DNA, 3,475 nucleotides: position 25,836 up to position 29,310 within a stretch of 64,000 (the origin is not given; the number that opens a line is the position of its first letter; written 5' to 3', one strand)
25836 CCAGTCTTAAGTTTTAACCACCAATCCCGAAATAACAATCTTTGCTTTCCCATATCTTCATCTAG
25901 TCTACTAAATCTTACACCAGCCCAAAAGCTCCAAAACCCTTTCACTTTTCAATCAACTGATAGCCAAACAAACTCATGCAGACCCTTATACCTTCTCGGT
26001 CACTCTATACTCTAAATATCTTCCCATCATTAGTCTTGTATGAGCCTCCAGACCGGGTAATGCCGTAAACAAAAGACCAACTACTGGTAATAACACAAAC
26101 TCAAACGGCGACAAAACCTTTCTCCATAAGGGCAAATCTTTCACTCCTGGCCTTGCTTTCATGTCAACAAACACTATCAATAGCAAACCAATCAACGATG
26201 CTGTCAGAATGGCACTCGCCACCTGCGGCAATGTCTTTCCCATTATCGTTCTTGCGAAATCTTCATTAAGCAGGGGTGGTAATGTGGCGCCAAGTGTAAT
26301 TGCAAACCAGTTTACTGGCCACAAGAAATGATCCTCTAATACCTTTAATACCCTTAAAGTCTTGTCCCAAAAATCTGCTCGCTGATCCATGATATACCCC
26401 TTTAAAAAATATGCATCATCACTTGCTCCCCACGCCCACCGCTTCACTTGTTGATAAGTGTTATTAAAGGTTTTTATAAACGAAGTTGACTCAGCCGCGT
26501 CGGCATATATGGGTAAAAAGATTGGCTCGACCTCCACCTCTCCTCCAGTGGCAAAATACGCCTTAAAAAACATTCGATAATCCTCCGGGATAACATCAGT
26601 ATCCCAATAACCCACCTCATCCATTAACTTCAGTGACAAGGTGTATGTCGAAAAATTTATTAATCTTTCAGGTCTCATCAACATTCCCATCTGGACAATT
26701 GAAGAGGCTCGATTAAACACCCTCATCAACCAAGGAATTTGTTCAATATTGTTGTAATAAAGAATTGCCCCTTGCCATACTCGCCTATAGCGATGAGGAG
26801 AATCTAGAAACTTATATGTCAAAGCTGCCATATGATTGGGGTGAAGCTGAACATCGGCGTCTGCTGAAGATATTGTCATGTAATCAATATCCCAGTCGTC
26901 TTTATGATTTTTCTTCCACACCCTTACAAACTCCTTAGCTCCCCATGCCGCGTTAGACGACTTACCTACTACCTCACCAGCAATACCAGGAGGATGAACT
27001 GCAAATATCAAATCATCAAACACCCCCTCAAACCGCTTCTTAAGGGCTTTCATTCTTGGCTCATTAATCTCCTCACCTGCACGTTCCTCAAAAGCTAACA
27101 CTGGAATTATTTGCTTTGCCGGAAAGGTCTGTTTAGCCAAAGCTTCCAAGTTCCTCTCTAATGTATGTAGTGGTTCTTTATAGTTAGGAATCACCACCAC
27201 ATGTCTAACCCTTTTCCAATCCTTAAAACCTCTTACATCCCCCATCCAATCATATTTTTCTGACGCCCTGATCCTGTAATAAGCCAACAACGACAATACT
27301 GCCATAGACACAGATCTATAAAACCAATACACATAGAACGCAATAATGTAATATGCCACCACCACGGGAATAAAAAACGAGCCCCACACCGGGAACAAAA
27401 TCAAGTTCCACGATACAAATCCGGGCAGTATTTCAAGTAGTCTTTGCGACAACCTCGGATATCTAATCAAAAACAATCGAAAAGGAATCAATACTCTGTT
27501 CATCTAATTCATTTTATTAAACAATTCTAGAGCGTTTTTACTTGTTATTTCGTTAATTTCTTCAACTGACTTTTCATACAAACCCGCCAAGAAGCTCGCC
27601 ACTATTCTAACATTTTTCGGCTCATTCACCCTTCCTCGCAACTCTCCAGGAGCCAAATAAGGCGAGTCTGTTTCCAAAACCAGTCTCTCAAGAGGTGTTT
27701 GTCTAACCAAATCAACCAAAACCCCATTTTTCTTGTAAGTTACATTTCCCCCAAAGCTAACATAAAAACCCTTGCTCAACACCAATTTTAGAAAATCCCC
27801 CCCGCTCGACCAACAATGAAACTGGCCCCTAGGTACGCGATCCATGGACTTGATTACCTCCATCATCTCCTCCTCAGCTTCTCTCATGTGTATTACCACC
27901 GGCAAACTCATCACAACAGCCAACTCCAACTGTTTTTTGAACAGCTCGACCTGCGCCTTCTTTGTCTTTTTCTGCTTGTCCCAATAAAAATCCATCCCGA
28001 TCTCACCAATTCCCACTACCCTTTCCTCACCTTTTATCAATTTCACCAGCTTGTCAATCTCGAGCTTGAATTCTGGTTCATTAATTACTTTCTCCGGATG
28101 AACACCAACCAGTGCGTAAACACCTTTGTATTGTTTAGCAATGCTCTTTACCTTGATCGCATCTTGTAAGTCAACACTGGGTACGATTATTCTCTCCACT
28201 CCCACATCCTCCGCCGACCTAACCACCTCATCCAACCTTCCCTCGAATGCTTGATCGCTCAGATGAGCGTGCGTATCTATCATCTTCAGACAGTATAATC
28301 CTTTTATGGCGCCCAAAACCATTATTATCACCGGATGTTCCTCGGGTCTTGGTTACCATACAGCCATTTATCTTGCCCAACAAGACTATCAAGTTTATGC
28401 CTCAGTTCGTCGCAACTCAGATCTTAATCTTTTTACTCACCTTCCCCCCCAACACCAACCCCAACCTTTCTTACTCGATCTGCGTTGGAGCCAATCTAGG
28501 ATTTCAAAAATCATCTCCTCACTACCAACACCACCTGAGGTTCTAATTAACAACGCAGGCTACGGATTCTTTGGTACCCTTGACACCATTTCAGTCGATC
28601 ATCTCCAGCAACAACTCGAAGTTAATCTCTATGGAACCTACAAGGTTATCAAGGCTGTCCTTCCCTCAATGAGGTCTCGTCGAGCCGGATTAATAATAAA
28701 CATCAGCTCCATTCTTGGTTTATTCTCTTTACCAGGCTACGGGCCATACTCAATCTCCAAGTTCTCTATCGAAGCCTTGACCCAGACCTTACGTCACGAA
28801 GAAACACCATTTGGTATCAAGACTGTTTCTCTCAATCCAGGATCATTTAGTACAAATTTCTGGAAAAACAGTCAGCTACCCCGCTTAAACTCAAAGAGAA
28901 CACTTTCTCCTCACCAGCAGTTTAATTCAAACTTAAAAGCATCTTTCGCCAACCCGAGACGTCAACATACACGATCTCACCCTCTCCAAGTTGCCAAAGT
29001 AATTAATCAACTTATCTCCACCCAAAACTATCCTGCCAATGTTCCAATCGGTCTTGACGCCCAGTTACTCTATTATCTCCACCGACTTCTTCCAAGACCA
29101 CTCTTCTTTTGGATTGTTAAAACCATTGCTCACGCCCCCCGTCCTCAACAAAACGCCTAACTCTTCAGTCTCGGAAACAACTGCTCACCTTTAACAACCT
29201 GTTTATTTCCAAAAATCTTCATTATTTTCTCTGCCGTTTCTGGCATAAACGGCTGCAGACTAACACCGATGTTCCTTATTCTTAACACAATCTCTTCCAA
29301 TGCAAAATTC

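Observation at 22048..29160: Operon-like block of polyprenyl-phosphate glycopolymer enzymes resembling the mycobacterial arabinogalactan toolkit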

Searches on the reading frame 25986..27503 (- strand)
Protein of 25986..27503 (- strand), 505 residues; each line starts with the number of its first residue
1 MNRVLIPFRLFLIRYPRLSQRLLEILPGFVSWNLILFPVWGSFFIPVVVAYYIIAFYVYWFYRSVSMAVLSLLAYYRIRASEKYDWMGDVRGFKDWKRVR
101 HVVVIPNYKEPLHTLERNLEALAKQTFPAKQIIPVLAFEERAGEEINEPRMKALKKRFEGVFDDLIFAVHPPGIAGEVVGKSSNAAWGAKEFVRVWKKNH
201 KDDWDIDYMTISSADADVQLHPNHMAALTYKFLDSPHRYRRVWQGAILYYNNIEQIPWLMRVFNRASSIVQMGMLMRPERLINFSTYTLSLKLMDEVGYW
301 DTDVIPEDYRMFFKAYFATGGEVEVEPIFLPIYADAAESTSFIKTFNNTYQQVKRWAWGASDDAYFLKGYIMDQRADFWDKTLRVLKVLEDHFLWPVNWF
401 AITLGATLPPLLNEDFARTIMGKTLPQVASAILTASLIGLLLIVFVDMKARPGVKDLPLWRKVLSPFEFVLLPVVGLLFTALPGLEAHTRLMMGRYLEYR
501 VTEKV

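Call 3: search_protein_families(library=pfam, proteins=[window:25986-27503:-], max_evalue=0.01)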
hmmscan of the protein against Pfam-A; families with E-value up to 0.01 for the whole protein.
window:25986-27503:- (505 aa): 1 family
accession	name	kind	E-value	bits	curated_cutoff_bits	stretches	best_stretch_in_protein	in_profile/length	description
PF13632.12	Glyco_trans_2_3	-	2.4e-09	37.8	27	1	215-413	6-179/198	Glycosyl transferase family group 2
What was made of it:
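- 25986..27503 (-): Membrane-embedded processive-type GT2 (cellulose/hyaluronan-synthase-like), 505 aa. PF13632 scores 37.8 bits (call 3).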

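Call 4: search_protein_families(library=ncbifam, proteins=[window:25986-27503:-], max_evalue=0.01)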
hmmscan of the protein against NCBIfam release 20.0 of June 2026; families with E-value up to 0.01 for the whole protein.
window:25986-27503:- (505 aa): 1 family
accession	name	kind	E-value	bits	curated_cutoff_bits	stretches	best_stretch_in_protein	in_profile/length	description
TIGR03937.1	PgaC_IcaA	equivalog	0.00029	19.9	422.3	0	292-447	210-354/407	poly-beta-1,6-N-acetyl-D-glucosamine synthase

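Call 11: search_solved_structures(query=window:25986-27503:-, max_evalue=1)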
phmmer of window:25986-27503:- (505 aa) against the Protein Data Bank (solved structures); distinct sequences matched with E-value up to 1: 2.
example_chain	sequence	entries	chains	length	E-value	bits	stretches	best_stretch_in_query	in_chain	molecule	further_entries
3a0r_B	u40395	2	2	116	0.29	13.1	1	147-209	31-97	Response regulator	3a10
3a0u_A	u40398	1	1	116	0.32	13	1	147-203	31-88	Response regulator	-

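Call 36: find_homologous_proteins(query=window:25986-27503:-, max_evalue=0.001)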
Query window:25986-27503:- (505 aa): 3358 proteins with E <= 0.001 among 8000 candidates; the best 120 are listed.
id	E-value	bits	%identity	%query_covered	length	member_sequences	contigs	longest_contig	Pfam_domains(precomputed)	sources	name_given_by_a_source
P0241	0.0e+0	1147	99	100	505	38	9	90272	PF13632.13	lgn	-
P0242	0.0e+0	1018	84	100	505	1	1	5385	PF13632.13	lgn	-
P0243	1.0e-297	1006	89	96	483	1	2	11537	PF13632.13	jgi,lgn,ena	-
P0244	1.5e-290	983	82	100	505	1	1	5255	PF13632.13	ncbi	-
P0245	1.8e-273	926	79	99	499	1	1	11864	PF13632.13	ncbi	-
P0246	5.8e-267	905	76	98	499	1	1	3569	PF13632.13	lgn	-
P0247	2.9e-262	889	77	99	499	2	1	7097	PF13632.13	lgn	-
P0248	6.6e-260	881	75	99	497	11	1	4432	PF13632.13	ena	-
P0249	1.2e-258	877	74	100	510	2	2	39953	PF13632.13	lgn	-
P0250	1.0e-257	874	73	98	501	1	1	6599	PF13632.13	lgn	-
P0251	5.8e-253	859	73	98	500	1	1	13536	PF13632.13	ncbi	-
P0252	3.6e-250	849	72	99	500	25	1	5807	PF13632.13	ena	-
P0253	1.0e-249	848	75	93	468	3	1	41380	PF13632.13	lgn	-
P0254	2.0e-249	847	72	99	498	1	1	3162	PF13632.13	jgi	-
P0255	1.2e-248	844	71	99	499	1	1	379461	PF13632.13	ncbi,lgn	-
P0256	2.6e-248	843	72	99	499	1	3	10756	PF13632.13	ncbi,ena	-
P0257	1.2e-247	841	71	99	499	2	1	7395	PF13632.13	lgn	-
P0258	2.5e-246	837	71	99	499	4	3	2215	PF13632.13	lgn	-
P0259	6.0e-246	835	72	99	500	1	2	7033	PF13632.13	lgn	-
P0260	1.6e-245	834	71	99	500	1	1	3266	PF13632.13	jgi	-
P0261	4.6e-245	832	71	99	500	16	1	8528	PF13632.13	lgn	-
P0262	9.5e-245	831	69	100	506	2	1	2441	PF13632.13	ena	-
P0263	2.7e-244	830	71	99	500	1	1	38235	PF13632.13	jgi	jgi:cellulose synthase/poly-beta-1,6-N-acetylglucosamine synthase-like glycosyltransferase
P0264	3.8e-244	829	70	99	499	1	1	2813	PF13632.13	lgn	-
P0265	5.4e-243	826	70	98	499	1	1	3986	PF13632.13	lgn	-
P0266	6.9e-242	822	72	99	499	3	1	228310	PF13632.13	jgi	-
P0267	1.1e-241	821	70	98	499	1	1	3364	PF13632.13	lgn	-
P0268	1.4e-241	821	70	99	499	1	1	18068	PF13632.13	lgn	-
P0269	2.0e-241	820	71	99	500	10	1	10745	PF13632.13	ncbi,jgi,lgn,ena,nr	ncbi:glycosyltransferase family 2 protein [Patescibacteria group bacterium]|nr:glycosyltransferase f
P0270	3.4e-241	820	70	99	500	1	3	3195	PF13632.13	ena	-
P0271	3.6e-241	820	72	96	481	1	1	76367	PF13632.13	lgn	-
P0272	4.0e-241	819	70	99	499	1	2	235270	PF13632.13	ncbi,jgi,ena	-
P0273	6.4e-241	819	71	98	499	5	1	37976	PF13632.13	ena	-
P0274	1.4e-240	818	70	98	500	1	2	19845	PF13632.13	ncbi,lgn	-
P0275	2.1e-240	817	70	99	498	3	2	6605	PF13632.13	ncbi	-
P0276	2.6e-240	817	70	99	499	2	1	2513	PF13632.13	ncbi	-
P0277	3.2e-240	816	70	97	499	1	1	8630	PF13632.13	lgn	-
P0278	4.3e-240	816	69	99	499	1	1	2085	PF13632.13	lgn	-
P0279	1.0e-239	815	70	96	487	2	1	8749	PF13632.13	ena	-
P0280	1.4e-239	814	70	99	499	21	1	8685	PF13632.13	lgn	-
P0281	2.1e-239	814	70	98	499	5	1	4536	PF13632.13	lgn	-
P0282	8.1e-239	812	70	98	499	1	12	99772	PF13632.13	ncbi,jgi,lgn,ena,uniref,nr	ncbi:hypothetical protein A3A84_00940 [Candidatus Collierbacteria bacterium RIFCSPLOWO2_01_FULL_50_2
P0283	1.3e-238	811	69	97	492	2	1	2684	PF13632.13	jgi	-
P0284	1.3e-238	811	69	98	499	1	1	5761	PF13632.13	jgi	-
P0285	3.8e-238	810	70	97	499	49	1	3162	PF13632.13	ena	-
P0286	3.9e-238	810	70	99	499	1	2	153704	PF13632.13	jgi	jgi:cellulose synthase/poly-beta-1,6-N-acetylglucosamine synthase-like glycosyltransferase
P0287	5.6e-238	809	73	95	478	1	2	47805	PF13632.13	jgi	-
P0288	5.5e-236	803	67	98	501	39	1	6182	PF13632.13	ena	-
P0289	1.7e-235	801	71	95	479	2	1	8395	PF13632.13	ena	-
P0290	2.6e-235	800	68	99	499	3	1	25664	PF13632.13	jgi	jgi:hypothetical protein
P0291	3.3e-235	800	68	98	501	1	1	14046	PF13632.13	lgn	-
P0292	4.1e-235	800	68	98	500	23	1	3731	PF13632.13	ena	-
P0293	6.9e-235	799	69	98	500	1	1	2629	PF13632.13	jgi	-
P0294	3.5e-234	797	67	98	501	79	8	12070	PF13632.13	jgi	jgi:hypothetical protein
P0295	1.8e-233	794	68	97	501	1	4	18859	PF13632.13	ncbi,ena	-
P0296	1.9e-233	794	68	98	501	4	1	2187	PF13632.13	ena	-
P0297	5.2e-233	793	67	98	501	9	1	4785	PF13632.13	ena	-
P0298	1.5e-232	791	67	99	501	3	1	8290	PF13632.13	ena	-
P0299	2.1e-232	791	67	98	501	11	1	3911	PF13632.13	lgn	-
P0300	2.4e-232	790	67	98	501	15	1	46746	PF13632.13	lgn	-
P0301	5.5e-232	789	68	98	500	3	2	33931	PF13632.13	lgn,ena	-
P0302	5.8e-232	789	67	98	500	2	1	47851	PF13632.13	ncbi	-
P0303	1.0e-231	788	67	98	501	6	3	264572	PF13632.13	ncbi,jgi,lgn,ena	jgi:hypothetical protein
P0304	1.1e-231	788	68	98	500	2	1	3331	PF13632.13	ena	-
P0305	1.1e-231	788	67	100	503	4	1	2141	PF13632.13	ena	-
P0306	4.2e-231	786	67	99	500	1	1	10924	PF13632.13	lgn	-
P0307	2.9e-230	784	67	98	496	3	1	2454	PF13632.13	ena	-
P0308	4.5e-230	783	67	98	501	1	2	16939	PF13632.13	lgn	-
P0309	5.1e-230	783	67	98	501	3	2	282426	PF13632.13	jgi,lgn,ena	jgi:hypothetical protein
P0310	1.6e-229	781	65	99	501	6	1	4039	PF13632.13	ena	-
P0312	2.6e-229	781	67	98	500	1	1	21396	PF13632.13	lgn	-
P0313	3.2e-229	780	67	98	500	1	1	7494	PF13632.13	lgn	-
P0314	2.8e-228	777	66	99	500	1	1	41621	PF13632.13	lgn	-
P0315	1.8e-222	758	66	96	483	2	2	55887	PF13632.13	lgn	-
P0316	2.2e-218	744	68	91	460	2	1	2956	PF13632.13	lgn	-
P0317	3.7e-216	737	71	86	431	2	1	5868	PF13632.13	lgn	-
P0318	3.2e-215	734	67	93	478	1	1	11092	PF13632.13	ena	-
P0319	2.2e-213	728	71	86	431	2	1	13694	PF13632.13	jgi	jgi:cellulose synthase/poly-beta-1,6-N-acetylglucosamine synthase-like glycosyltransferase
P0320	1.1e-206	706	70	86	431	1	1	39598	PF13632.13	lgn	-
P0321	3.3e-206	704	62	97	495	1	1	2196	PF13632.13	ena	-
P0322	9.2e-205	699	61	98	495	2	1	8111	PF13632.13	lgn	-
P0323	1.9e-204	698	62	98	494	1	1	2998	PF13632.13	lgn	-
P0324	4.1e-204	697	62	98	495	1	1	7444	PF13632.13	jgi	-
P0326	4.7e-203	694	63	96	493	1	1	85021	PF13632.13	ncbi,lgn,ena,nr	ncbi:glycosyltransferase family 2 protein [Candidatus Beckwithbacteria bacterium]|nr:glycosyltransfe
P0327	5.2e-203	694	61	98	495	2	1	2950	PF13632.13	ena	-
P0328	7.9e-203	693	62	98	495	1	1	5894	PF13632.13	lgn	-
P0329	1.9e-202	692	61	98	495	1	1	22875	PF13632.13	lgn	-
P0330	3.1e-202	691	59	98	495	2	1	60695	PF13632.13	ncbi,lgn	-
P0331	6.8e-202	690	63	98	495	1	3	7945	PF13632.13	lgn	-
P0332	7.0e-202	690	62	96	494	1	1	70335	PF13632.13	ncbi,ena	-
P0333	9.9e-202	689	61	98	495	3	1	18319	PF13632.13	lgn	-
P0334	1.1e-201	689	63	98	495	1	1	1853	PF13632.13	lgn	-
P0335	1.2e-201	689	62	97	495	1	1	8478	PF13632.13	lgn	-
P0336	1.8e-201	689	60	98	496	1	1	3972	PF13632.13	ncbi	-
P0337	1.8e-201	689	62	98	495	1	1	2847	PF13632.13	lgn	-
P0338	2.6e-201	688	61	97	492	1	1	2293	PF13632.13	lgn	-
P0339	5.7e-201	687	61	98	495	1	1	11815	PF13632.13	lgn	-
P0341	1.3e-200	686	60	96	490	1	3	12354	PF13632.13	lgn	-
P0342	2.7e-200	685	61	98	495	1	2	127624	PF13632.13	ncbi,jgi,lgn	-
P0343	4.9e-200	684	61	96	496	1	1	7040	PF13632.13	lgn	-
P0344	6.2e-200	684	60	97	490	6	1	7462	PF13632.13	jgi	-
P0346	1.5e-199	682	60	98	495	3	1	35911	PF13632.13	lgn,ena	-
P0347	1.8e-199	682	61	97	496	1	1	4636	PF13632.13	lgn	-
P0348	2.3e-199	682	60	97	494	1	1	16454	PF13632.13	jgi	jgi:hypothetical protein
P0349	3.4e-199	681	61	97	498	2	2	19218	PF13632.13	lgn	-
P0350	3.6e-199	681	59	98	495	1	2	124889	PF13632.13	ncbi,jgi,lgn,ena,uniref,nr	ncbi:hypothetical protein COT75_02160 [Candidatus Beckwithbacteria bacterium CG10_big_fil_rev_8_21_1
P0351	6.5e-199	680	61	96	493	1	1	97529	PF13632.13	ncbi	ncbi:glycosyltransferase family 2 protein [Patescibacteria group bacterium]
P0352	6.6e-199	680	60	97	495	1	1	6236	PF13632.13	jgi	-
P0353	8.2e-199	680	60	97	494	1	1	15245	PF13632.13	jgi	jgi:cellulose synthase/poly-beta-1,6-N-acetylglucosamine synthase-like glycosyltransferase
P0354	1.1e-198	679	60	96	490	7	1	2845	PF13632.13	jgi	-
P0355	1.3e-198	679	62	96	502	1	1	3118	PF13632.13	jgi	jgi:glycosyltransferase involved in cell wall biosynthesis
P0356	1.6e-198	679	60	98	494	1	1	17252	PF13632.13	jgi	-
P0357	2.1e-198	679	60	96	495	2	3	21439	PF13632.13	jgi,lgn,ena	-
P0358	2.1e-198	678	60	97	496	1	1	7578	PF13632.13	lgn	-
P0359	2.3e-198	678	59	99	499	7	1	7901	PF13632.13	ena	-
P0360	2.3e-198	678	60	96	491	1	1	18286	PF13632.13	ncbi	-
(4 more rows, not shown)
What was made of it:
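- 25986..27503 (-): It is 59-89% identical across Microgenomates (call 36).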

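Call 55: predict_structure(alignment_id=A2)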
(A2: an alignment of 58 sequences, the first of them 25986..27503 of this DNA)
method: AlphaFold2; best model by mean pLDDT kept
length: 505 residues; sequences in the alignment: 58
mean_pLDDT: 90.5   pTM: 0.89
mean pLDDT of the five models: 90.5, 87.5, 83.8, 83.1, 78.6
residues with pLDDT >= 90: 342; 70-90: 149; 50-70: 9; < 50: 5
segments of 3 or more residues with pLDDT < 50: 501-505
pLDDT, mean of each block of 10 residues (from residue 1): 88 94 90 90 88 89 92 97 98 97 93 95 98 96 92 97 97 86 92 95 94 95 98 96 94 92 94 90 87 95 80 94 95 90 92 84 91 93 91 88 78 82 84 86 94 86 90 92 91 68 41
secondary structure, 60 per line:
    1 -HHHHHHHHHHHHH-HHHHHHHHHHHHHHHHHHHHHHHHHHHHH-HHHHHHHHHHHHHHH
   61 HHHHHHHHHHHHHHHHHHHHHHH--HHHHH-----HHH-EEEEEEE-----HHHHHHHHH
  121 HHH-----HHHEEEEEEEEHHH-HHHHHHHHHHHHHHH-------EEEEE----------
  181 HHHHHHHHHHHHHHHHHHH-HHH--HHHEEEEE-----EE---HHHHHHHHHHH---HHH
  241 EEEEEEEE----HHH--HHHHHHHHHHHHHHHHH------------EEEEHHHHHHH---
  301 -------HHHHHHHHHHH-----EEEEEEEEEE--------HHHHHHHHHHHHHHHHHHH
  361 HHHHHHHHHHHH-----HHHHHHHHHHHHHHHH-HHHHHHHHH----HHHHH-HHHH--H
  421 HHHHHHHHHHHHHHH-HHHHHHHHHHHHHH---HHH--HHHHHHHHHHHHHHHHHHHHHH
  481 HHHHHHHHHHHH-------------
elements in order: H2-14 H16-44 H46-83 H86-90 E100-106 H112-123 E132-139 H144-158 E166-170 H181-199 E209-213 H224-234 E241-248 H258-274 E287-290 H291-297 H308-318 E324-333 H342-372 H378-393 H395-403 H408-412 H414-417 H420-435 H437-450 H459-492
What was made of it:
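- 25986..27503 (-): The AF2 model has pLDDT 90.5 (call 55).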

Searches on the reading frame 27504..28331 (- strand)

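Call 3: search_protein_families(library=pfam, proteins=[window:27504-28331:-], max_evalue=0.01)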
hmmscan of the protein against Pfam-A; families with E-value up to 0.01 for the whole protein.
window:27504-28331:- (275 aa): 1 family
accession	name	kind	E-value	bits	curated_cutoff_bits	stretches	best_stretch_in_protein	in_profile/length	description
PF01026.27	TatD_DNase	-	1.4e-72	244.6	27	1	18-272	1-253/253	TatD related DNase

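Call 4: search_protein_families(library=ncbifam, proteins=[window:27504-28331:-], max_evalue=0.01)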
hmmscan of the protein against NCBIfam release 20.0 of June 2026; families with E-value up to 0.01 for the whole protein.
window:27504-28331:- (275 aa): 6 families
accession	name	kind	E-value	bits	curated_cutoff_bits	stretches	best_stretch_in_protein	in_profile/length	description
TIGR00010.1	TIGR00010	subfamily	1e-74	251.1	206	1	17-272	1-252/253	YchF/TatD family DNA exonuclease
NF008075.0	PRK10812.1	equivalog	1.7e-41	142.2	438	1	17-271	3-254/265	metal-dependent hydrolase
NF008522.0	PRK11449.1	equivalog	1.8e-38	132.2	481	1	15-272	3-257/259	metal-dependent hydrolase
NF007745.0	PRK10425.1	equivalog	3e-38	131.5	395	1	17-273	1-258/260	3'-5' ssDNA/RNA exonuclease TatD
NF041926.1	QatD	equivalog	1.8e-18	66.6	230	1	32-268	11-237/239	Qat anti-phage system TatD family nuclease QatD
TIGR03568.1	NeuC_NnaA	equivalog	0.0021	17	235.9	1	93-167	157-233/365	UDP-N-acetylglucosamine 2-epimerase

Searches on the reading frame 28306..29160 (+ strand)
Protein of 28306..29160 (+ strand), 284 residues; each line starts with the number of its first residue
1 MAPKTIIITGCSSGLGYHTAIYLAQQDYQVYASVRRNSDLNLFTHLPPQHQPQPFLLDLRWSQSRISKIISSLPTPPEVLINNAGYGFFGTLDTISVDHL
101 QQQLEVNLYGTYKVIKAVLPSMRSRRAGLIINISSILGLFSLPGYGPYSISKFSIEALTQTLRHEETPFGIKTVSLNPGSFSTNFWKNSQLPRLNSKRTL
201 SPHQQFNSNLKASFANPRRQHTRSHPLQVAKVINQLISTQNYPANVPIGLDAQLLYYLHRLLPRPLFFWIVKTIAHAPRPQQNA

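Call 3: search_protein_families(library=pfam, proteins=[window:28306-29160:+], max_evalue=0.01)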
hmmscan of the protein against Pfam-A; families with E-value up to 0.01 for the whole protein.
window:28306-29160:+ (284 aa): 5 families
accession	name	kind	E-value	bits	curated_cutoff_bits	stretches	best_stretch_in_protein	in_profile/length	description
PF00106.31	adh_short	-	9.5e-35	120.3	26.6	1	4-189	1-190/195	short chain dehydrogenase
PF13561.12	adh_short_C2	-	3.7e-19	69.7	27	1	12-189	3-184/236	Enoyl-(Acyl carrier protein) reductase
PF08643.16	DUF1776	-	7.6e-10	39.1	25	1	80-264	97-290/294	Fungal family of unknown function (DUF1776)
PF08659.16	KR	-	0.00054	20.4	22.6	0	5-177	2-174/180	KR domain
PF01370.27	Epimerase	-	0.00062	19.7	20.9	1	6-178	1-169/240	NAD dependent epimerase/dehydratase family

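Call 4: search_protein_families(library=ncbifam, proteins=[window:28306-29160:+], max_evalue=0.01)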
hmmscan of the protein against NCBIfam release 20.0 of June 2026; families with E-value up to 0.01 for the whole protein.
window:28306-29160:+ (284 aa): 202 families (the best 25 are shown)
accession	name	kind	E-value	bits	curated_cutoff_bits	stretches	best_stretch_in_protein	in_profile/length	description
NF005372.1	PRK06914.1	subfamily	7.4e-55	186.1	320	1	4-272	3-274/279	SDR family oxidoreductase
NF004826.0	PRK06182.1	subfamily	2.3e-50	171.4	305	1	2-274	3-272/274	oxidoreductase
NF004824.0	PRK06180.1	subfamily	1.1e-48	165.9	298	1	3-252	4-250/279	oxidoreductase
NF049977.1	KDhSphingRedKdsR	equivalog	9.4e-44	149.8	400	1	3-272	3-264/267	3-ketodihydrosphingosine reductase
NF004284.0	PRK05693.1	equivalog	6.5e-43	147.3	326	1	4-272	2-265/274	SDR family oxidoreductase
NF004823.0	PRK06179.1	subfamily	1.7e-42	145.7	310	1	3-265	5-257/271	oxidoreductase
NF004649.0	PRK05993.1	equivalog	2.5e-40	138.5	387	1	4-272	5-274/277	SDR family oxidoreductase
NF006114.0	PRK08263.1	subfamily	2.9e-40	138.3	290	1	3-250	3-244/280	short chain dehydrogenase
NF005672.0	PRK07454.1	equivalog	2.1e-39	135.2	234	1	4-191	7-198/241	SDR family oxidoreductase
NF005950.0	PRK08017.1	equivalog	2.2e-39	135.3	326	1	4-191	3-189/256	SDR family oxidoreductase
NF006776.0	PRK09291.1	equivalog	3.5e-31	108.7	265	1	4-188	3-185/257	SDR family oxidoreductase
NF005065.0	PRK06482.1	equivalog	1.3e-30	106.7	291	1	4-252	3-247/276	SDR family oxidoreductase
NF005806.0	PRK07666.1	equivalog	2.5e-29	102.2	286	1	3-203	7-211/239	3-ketoacyl-ACP reductase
NF006565.0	PRK09072.1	equivalog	3.3e-29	102.2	238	1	4-196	6-198/265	SDR family oxidoreductase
NF006118.0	PRK08264.1-4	subfamily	9e-29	100.7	279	1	3-197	5-197/244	SDR family oxidoreductase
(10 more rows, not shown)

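Call 63: search_solved_structures(query=window:28306-29160:+, max_evalue=1e-10)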
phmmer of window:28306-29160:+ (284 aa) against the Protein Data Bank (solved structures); distinct sequences matched with E-value up to 1e-10: 118 (the best 60 are shown).
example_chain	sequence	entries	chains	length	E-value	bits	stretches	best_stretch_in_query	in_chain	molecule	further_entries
1iol_A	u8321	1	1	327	1.1e-22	84.1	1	5-187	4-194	ESTROGENIC 17-BETA HYDROXYSTEROID DEHYDROGENASE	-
6cgc_A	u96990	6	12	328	1.4e-22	83.7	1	2-187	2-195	Estradiol 17-beta-dehydrogenase 1 | 17-beta-hydroxysteroid dehydrogenase type 1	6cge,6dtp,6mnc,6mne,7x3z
1a27_A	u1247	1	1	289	2e-22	83.3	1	5-187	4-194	17-BETA-HYDROXYSTEROID-DEHYDROGENASE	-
1fdw_A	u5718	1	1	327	2.8e-22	82.8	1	5-187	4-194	17-BETA-HYDROXYSTEROID DEHYDROGENASE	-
1bhs_A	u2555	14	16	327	2.9e-22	82.7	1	5-187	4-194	17BETA-HYDROXYSTEROID DEHYDROGENASE | ESTROGENIC 17-BETA HYDROXYSTEROID DEHYDROGENASE | PROTEIN (ESTRADIOL 17 BETA-DEHYDROGENASE 1)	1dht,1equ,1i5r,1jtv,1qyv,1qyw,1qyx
1fds_A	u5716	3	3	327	2.9e-22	82.7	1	5-187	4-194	17-BETA-HYDROXYSTEROID-DEHYDROGENASE | Estradiol 17-beta-dehydrogenase 1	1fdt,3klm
1fdu_A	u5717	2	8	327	2.9e-22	82.7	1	5-187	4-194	17-BETA-HYDROXYSTEROID DEHYDROGENASE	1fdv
3m1a_A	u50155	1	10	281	6.4e-22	81.6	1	4-187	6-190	Putative dehydrogenase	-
3p19_A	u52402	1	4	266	3.3e-20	76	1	4-187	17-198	Putative blue fluorescent protein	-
3u9l_A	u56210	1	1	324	4.6e-18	69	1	1-198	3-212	3-oxoacyl-[acyl-carrier-protein] reductase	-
2et6_A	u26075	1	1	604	7.5e-18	68.3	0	3-174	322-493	(3R)-hydroxyacyl-CoA dehydrogenase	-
4yxf_A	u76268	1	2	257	5.2e-17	65.5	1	4-190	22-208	MupS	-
2jah_A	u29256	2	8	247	2.7e-16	63.2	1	4-184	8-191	CLAVULANIC ACID DEHYDROGENASE | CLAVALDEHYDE DEHYDROGENASE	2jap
3o4r_A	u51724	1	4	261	3.9e-16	62.6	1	2-187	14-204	Dehydrogenase/reductase SDR family member 4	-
3rku_A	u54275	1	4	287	4.2e-16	62.5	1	1-185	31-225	Oxidoreductase YMR226C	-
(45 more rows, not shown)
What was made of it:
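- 28306..29160 (+): Classical SDR oxidoreductase on the opposite strand, inserted between MetRS and TatD in this lineage. Involvement in the pathway is doubtful. The best PDB match is 17-beta-HSD1 (call 63).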
